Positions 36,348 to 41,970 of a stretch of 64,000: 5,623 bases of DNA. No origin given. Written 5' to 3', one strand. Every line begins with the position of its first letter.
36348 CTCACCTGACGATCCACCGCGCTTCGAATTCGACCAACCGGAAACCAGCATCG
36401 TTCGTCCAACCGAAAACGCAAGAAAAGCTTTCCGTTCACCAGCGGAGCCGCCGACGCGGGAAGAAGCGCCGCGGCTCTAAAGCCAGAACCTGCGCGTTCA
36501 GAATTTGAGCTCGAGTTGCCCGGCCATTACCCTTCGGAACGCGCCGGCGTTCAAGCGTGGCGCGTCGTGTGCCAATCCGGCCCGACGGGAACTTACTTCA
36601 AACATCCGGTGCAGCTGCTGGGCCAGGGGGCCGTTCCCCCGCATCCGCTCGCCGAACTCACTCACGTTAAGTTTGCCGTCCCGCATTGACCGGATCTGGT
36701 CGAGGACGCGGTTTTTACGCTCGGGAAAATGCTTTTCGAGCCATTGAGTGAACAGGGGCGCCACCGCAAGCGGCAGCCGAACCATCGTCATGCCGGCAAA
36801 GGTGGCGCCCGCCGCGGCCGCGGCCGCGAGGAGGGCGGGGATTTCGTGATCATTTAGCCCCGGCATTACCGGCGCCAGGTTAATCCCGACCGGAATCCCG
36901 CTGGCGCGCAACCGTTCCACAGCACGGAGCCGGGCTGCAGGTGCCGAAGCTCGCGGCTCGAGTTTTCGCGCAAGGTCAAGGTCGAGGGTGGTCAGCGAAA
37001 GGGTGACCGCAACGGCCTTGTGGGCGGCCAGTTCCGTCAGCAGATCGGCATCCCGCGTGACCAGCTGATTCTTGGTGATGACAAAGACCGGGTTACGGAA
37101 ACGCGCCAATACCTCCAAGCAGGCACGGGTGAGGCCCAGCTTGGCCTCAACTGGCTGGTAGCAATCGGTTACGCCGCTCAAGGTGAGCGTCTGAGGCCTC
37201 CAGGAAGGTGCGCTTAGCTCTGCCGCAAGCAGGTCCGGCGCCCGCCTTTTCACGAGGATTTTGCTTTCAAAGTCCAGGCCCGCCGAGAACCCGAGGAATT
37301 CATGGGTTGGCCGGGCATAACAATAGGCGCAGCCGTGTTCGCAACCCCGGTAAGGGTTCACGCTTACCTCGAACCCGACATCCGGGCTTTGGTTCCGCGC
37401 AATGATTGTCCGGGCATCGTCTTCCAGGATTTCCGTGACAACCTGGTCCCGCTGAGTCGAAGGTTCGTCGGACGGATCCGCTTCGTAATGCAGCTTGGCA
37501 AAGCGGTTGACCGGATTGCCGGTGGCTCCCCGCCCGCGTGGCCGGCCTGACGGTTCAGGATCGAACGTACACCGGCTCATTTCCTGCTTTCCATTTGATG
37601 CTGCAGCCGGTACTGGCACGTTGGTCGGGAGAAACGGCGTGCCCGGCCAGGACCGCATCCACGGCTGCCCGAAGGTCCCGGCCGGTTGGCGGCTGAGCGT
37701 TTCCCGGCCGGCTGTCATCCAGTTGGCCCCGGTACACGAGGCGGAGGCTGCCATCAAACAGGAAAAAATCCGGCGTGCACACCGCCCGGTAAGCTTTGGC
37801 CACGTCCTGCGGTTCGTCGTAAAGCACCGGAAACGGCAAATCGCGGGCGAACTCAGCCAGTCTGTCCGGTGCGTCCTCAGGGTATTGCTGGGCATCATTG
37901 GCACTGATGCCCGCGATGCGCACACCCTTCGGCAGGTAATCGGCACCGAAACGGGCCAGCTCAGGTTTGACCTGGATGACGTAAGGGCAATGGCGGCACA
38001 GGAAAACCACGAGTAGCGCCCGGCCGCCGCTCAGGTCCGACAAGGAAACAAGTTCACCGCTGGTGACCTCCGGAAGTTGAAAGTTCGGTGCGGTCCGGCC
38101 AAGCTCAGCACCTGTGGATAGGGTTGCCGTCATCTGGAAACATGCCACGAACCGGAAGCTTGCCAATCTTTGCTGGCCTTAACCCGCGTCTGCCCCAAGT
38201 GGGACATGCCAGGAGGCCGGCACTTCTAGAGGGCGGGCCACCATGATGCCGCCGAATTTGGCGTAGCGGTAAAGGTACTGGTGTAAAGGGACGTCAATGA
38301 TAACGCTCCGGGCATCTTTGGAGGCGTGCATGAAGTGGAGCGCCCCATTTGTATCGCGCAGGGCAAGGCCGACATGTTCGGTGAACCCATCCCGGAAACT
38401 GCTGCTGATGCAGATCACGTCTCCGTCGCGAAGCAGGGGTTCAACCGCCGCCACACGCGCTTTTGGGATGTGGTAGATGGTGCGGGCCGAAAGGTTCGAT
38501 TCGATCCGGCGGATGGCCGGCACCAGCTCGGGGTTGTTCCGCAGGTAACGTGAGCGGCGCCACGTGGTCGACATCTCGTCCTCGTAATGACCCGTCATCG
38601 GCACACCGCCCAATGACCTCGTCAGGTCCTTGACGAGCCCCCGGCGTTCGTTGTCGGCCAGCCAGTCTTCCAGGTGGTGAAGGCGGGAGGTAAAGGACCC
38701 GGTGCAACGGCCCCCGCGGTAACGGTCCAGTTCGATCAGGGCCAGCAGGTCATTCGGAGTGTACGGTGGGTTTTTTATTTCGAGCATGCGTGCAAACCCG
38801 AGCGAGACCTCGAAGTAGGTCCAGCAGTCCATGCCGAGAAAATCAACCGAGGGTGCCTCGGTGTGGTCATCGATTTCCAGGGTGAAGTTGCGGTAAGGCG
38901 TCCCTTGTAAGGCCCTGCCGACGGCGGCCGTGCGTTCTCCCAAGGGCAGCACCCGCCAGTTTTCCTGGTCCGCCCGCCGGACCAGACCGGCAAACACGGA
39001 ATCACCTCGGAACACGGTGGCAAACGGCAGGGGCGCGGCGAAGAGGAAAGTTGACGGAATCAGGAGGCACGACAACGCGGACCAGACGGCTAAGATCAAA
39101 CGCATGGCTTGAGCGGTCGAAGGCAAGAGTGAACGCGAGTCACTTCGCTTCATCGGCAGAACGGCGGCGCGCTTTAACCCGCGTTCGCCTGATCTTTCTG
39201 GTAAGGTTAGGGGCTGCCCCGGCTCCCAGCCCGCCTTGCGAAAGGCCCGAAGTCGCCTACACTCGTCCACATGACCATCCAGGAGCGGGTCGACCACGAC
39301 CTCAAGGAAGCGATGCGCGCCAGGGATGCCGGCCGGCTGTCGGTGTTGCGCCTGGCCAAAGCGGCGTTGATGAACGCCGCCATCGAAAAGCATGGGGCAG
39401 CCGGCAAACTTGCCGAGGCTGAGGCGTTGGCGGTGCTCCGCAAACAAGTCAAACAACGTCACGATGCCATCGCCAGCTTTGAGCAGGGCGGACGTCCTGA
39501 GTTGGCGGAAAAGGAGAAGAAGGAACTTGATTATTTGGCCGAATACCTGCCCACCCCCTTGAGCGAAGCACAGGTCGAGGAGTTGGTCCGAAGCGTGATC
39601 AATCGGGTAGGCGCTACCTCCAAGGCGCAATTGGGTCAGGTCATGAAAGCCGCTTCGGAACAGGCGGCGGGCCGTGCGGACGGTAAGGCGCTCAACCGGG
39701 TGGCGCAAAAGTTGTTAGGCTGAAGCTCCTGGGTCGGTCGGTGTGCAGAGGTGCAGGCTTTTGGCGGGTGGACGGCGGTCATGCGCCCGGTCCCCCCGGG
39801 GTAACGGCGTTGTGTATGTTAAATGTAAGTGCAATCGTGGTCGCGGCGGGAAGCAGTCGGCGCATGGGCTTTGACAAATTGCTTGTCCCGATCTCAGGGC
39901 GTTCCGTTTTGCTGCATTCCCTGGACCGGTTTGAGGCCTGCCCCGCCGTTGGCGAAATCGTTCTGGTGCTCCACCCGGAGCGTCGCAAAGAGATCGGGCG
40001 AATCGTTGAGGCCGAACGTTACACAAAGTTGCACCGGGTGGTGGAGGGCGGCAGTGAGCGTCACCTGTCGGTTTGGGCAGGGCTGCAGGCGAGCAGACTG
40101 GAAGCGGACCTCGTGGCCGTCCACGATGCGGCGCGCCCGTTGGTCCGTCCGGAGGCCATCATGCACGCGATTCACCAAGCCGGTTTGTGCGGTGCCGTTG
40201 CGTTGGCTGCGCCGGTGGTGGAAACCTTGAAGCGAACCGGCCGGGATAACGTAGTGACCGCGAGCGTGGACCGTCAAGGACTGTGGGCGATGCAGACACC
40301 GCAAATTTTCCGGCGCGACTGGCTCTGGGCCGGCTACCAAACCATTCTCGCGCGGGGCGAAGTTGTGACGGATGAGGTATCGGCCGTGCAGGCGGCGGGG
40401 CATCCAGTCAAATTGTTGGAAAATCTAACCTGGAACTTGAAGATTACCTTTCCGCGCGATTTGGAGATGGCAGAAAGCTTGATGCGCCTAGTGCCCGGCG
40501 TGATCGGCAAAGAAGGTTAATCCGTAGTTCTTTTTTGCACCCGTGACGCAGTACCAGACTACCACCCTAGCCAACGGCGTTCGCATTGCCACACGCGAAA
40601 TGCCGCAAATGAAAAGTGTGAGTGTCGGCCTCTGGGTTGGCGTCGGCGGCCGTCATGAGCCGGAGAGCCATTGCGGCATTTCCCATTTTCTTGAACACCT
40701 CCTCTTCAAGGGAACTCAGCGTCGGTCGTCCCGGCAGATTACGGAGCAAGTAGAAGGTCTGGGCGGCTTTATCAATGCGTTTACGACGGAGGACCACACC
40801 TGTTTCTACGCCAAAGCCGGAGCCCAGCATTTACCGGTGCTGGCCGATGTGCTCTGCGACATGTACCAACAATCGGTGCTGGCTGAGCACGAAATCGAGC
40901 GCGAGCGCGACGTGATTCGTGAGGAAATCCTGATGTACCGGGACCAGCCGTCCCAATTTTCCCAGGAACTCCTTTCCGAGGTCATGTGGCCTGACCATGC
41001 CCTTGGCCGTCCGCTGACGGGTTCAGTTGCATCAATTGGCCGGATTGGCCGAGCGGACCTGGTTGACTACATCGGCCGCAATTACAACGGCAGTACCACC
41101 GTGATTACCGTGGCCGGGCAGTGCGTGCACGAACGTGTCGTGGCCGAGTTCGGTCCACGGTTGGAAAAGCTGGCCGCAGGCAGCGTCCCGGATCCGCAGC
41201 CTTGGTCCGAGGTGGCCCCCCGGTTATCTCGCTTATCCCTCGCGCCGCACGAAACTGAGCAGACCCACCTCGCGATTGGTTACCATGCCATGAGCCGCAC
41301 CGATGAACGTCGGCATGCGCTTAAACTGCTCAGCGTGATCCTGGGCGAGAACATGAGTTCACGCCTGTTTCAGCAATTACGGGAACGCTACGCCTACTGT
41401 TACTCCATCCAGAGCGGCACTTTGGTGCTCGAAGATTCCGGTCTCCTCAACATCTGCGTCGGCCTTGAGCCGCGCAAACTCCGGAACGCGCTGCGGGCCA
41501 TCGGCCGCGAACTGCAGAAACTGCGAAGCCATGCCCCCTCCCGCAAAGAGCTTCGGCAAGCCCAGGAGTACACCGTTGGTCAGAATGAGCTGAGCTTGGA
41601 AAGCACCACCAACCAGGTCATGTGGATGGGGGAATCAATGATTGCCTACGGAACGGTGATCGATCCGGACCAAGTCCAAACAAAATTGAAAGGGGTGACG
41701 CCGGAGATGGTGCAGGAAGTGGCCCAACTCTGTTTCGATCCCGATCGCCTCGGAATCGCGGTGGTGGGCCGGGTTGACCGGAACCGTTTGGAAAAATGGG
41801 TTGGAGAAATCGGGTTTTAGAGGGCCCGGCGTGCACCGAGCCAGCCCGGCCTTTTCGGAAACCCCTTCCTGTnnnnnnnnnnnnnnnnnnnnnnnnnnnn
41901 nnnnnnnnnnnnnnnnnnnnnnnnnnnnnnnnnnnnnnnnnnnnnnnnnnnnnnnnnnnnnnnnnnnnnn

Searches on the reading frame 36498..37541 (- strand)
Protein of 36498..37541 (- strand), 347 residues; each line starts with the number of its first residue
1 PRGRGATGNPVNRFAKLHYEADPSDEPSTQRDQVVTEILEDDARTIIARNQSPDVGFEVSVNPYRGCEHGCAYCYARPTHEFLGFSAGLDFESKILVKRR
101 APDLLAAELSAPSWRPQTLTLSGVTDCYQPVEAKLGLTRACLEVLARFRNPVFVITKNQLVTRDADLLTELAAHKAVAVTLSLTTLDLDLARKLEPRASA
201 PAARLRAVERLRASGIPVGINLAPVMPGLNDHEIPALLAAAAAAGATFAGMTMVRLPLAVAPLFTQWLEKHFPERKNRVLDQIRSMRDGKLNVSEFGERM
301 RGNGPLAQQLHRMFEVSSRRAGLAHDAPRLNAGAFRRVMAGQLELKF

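Call 78: search_protein_families(library=pfam, proteins=[window:36498-37541:-], max_evalue=0.01)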
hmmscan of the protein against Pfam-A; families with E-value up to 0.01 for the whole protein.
window:36498-37541:- (347 aa): 1 family
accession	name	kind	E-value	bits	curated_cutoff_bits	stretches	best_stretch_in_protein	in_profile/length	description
PF04055.27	Radical_SAM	-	2.9e-17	63.8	29.5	1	61-238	1-163/166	Radical SAM superfamily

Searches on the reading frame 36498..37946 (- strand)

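Call 9: search_protein_families(library=pfam, proteins=[window:36498-37946:-], max_evalue=0.001)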
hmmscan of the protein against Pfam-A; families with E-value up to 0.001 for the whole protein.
window:36498-37946:- (482 aa): 1 family
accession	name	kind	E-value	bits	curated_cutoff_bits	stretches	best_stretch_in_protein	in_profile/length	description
PF04055.27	Radical_SAM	-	5.9e-17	62.8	29.5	1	196-373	1-163/166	Radical SAM superfamily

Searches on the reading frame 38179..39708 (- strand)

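Call 9: search_protein_families(library=pfam, proteins=[window:38179-39708:-], max_evalue=0.001)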
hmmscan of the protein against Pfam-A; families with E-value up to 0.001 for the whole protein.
window:38179-39708:- (509 aa): 1 family
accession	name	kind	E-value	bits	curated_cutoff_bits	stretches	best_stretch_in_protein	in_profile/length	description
PF07313.18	AmiA-like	-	5.4e-28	98.3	27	1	263-480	2-197/202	N-acetylmuramoyl-L-alanine amidase-like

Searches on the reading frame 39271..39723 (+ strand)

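Call 78: search_protein_families(library=pfam, proteins=[window:39271-39723:+], max_evalue=0.01)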
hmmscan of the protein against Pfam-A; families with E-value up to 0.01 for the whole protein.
window:39271-39723:+ (150 aa): 1 family
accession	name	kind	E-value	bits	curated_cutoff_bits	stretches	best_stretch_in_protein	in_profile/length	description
PF09424.15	YqeY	-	2.5e-44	151.3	27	1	5-149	2-143/143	Yqey-like protein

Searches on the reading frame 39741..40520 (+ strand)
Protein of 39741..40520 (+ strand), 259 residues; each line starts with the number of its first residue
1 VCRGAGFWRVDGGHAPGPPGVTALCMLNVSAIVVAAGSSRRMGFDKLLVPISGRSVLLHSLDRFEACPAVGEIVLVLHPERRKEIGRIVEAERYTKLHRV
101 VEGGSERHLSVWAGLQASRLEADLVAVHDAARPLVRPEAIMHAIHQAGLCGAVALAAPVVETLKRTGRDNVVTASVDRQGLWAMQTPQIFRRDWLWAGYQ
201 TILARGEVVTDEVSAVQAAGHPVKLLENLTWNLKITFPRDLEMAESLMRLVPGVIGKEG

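Call 9: search_protein_families(library=pfam, proteins=[window:39741-40520:+], max_evalue=0.001)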
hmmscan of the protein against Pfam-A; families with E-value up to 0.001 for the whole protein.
window:39741-40520:+ (259 aa): 2 families
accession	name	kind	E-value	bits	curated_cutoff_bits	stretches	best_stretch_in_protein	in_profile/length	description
PF01128.25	IspD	-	5.6e-53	180.4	27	1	29-249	1-220/221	2-C-methyl-D-erythritol 4-phosphate cytidylyltransferase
PF12804.13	NTP_transf_3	-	1e-12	49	27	1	31-154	1-118/160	MobA-like NTP transferase domain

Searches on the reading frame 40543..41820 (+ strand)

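Call 9: search_protein_families(library=pfam, proteins=[window:40543-41820:+], max_evalue=0.001)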
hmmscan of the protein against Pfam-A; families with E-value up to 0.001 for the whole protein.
window:40543-41820:+ (425 aa): 2 families
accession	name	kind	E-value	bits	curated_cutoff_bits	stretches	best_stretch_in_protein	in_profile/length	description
PF00675.25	Peptidase_M16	-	1.5e-38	132.5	22.3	1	14-160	1-147/149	Insulinase (Peptidase family M16)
PF05193.26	Peptidase_M16_C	-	4.1e-31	108.7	23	1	168-342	2-179/181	Peptidase M16 inactive domain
